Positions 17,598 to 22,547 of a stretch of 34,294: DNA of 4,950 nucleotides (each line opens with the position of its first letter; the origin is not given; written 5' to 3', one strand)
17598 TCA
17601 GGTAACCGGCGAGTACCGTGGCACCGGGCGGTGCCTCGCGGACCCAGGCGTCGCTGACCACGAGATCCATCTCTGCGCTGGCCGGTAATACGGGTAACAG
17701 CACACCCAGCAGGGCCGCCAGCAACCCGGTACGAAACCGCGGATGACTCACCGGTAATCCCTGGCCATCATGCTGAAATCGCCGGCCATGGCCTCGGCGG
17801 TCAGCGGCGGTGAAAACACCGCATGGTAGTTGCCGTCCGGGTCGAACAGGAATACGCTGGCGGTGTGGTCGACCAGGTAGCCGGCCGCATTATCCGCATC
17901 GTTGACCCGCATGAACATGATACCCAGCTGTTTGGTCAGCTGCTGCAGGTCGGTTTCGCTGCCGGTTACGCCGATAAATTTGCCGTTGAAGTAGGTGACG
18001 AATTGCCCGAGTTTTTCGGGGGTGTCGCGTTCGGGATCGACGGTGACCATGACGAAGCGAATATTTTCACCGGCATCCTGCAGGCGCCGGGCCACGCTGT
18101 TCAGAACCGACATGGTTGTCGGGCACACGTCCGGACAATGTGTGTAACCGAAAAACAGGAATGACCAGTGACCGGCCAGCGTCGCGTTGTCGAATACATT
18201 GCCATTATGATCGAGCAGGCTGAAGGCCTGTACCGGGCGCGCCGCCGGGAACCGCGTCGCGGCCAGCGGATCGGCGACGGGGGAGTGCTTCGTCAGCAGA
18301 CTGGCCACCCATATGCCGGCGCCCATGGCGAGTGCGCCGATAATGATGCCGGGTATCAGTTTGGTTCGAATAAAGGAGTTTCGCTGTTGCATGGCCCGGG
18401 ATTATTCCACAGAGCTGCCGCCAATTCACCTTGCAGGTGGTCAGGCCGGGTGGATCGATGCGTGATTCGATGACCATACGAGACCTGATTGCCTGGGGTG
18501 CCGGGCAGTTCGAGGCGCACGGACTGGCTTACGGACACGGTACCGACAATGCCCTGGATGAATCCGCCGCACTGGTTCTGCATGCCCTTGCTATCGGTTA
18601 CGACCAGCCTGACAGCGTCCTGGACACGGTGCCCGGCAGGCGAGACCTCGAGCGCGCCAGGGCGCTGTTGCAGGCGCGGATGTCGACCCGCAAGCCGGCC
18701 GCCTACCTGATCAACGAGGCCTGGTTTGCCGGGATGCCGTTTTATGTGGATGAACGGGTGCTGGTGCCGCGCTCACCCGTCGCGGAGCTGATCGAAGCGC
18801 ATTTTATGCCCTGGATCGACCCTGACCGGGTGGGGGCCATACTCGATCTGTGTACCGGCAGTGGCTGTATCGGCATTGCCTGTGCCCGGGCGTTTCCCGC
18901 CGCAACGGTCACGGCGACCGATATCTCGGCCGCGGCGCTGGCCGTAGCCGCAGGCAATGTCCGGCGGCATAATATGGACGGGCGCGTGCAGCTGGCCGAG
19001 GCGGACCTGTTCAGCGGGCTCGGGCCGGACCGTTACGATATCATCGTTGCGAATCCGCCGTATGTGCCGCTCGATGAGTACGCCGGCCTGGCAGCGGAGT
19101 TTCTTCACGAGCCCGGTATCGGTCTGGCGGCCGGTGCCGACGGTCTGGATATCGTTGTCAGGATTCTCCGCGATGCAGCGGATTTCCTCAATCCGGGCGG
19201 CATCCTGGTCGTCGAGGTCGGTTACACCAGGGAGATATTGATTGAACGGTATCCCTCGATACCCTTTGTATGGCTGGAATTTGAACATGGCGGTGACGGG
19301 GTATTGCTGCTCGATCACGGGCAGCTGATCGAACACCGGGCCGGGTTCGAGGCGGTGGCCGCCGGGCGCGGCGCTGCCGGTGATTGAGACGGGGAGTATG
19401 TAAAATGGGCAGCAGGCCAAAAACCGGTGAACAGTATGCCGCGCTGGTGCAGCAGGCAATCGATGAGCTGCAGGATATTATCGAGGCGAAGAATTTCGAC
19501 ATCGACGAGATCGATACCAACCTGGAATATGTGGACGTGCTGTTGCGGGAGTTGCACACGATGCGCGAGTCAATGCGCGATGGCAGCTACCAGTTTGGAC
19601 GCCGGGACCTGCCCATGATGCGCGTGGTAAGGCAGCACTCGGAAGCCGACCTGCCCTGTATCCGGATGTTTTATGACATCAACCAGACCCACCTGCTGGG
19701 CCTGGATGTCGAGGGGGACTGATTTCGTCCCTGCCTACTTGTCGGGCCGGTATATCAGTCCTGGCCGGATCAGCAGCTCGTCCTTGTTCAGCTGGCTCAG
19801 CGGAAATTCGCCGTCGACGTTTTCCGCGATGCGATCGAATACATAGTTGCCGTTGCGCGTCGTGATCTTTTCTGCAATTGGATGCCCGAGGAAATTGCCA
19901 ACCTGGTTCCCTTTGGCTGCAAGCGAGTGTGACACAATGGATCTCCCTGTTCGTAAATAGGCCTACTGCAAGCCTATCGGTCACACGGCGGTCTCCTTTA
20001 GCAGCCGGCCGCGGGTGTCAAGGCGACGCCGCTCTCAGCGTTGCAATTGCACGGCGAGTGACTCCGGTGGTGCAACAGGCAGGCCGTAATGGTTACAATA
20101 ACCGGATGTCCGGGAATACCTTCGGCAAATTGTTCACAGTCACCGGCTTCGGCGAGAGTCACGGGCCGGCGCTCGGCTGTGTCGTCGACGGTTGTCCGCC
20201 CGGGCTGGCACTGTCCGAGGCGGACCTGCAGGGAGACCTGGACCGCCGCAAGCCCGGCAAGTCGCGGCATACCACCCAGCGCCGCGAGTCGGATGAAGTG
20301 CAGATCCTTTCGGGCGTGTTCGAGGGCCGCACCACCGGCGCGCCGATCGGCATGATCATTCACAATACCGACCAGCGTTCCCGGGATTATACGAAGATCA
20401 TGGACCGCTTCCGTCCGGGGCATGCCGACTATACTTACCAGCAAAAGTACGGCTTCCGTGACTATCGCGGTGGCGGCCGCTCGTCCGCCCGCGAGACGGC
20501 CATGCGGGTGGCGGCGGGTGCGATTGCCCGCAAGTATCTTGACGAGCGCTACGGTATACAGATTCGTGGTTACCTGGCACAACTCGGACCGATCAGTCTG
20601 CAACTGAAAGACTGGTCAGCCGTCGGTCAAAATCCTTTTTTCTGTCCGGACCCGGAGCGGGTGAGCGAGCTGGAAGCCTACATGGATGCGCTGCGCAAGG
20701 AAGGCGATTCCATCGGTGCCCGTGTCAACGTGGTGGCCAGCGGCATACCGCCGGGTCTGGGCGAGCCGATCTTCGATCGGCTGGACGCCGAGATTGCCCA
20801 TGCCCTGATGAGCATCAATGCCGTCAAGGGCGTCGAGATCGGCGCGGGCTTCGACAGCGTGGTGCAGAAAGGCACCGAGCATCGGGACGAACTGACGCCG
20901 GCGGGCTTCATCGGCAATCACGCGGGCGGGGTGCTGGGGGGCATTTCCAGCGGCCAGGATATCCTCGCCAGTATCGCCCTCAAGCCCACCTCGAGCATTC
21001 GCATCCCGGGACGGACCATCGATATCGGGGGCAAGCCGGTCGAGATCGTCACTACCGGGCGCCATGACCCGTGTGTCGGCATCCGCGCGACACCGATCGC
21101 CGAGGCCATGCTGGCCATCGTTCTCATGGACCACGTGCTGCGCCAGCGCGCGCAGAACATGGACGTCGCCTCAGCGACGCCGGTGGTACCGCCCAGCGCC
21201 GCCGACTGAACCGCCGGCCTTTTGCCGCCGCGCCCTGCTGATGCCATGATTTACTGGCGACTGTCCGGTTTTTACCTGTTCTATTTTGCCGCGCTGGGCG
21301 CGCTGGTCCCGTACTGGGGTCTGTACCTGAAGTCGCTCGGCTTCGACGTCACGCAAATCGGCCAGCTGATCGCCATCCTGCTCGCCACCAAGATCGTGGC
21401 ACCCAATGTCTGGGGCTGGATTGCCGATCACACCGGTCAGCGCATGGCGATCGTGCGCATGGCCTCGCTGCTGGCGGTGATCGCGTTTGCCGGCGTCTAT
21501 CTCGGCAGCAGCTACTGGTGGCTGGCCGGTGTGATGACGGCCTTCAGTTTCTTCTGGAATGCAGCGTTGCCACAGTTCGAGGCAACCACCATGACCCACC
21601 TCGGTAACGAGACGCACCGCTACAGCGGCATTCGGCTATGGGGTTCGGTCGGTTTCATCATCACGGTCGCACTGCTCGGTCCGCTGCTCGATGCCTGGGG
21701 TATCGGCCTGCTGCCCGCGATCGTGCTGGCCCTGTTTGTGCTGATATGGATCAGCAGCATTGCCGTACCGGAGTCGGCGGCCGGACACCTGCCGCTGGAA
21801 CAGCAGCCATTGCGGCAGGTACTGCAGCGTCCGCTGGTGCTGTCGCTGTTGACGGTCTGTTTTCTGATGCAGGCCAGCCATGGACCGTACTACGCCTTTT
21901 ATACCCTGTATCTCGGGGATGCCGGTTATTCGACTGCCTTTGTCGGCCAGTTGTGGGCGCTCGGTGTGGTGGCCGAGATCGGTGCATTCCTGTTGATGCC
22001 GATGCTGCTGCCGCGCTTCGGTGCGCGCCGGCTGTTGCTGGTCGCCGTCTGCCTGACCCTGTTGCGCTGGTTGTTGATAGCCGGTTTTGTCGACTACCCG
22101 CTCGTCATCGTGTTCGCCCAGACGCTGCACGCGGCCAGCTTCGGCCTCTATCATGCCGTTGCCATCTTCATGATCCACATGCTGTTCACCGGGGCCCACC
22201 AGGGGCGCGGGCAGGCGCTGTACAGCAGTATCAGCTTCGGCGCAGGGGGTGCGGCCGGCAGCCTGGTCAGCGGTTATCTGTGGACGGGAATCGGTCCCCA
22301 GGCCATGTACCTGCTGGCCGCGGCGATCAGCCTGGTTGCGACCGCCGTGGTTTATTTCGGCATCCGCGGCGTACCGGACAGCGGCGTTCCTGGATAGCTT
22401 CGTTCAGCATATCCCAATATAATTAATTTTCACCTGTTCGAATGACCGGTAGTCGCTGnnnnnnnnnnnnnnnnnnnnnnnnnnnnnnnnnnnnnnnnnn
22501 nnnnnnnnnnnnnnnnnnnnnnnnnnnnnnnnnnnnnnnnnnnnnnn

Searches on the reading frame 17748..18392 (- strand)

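Call 6: search_protein_families(library=pfam, proteins=[window:17748-18392:-], max_evalue=0.01)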
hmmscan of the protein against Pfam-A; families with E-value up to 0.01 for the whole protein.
window:17748-18392:- (214 aa): 4 families
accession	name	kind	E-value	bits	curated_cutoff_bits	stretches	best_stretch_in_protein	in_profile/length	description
PF02630.20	SCO1-SenC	-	6.3e-46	156.1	22.8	1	55-188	2-133/134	SCO1/SenC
PF00578.27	AhpC-TSA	-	1.1e-05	25.9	26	1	53-122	4-71/124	AhpC/TSA family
PF08534.16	Redoxin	-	0.00034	20.9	26.6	1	51-196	3-135/148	Redoxin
PF13905.12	Thioredoxin_8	-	0.0081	16.9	27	0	78-160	5-81/94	Thioredoxin-like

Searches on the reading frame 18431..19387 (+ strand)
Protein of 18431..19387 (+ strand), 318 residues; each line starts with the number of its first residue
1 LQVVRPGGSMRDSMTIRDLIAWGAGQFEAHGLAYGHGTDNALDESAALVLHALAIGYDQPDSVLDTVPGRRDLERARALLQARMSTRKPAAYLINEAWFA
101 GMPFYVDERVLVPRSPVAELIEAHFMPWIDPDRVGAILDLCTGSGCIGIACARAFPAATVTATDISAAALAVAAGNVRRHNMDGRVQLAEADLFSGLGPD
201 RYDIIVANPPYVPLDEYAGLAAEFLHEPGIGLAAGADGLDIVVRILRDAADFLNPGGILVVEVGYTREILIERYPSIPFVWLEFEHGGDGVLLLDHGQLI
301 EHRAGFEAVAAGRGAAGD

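Call 62: search_protein_families(library=pfam, proteins=[window:18431-19387:+], max_evalue=0.00001)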
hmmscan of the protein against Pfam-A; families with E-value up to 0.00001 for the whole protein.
window:18431-19387:+ (318 aa): 5 families
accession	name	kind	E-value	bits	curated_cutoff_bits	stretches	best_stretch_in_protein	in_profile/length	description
PF05175.20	MTS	-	1.3e-18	67.7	23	1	129-213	27-110/170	Methyltransferase small domain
PF13649.12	Methyltransf_25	-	1.3e-09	39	27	1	137-218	1-83/97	Methyltransferase domain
PF06325.19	PrmA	-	4.9e-09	36.5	22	1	136-231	164-256/296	Ribosomal protein L11 methyltransferase (PrmA)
PF13847.12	Methyltransf_31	-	5.1e-09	36.4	27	1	136-263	6-111/145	Methyltransferase domain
PF08242.18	Methyltransf_12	-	4.5e-08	34.1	30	1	138-208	1-72/98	Methyltransferase domain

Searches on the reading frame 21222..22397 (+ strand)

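Call 62: search_protein_families(library=pfam, proteins=[window:21222-22397:+], max_evalue=0.00001)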
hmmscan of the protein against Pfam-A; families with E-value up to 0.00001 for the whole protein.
window:21222-22397:+ (391 aa): 4 families
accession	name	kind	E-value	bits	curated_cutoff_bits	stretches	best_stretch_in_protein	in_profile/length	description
PF12832.13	MFS_1_like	-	1.1e-121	406.8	25.2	1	11-364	1-372/373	MFS_1 like family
PF07690.21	MFS_1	-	9.2e-22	77.9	33.4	2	17-280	4-279/347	Major Facilitator Superfamily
PF03825.22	Nuc_H_symport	-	4.5e-14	52.7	25.9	1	13-379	6-393/400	Nucleoside H+ symporter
PF01306.25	LacY_symp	-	1.1e-07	31.4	24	1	10-383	8-402/413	LacY proton/sugar symporter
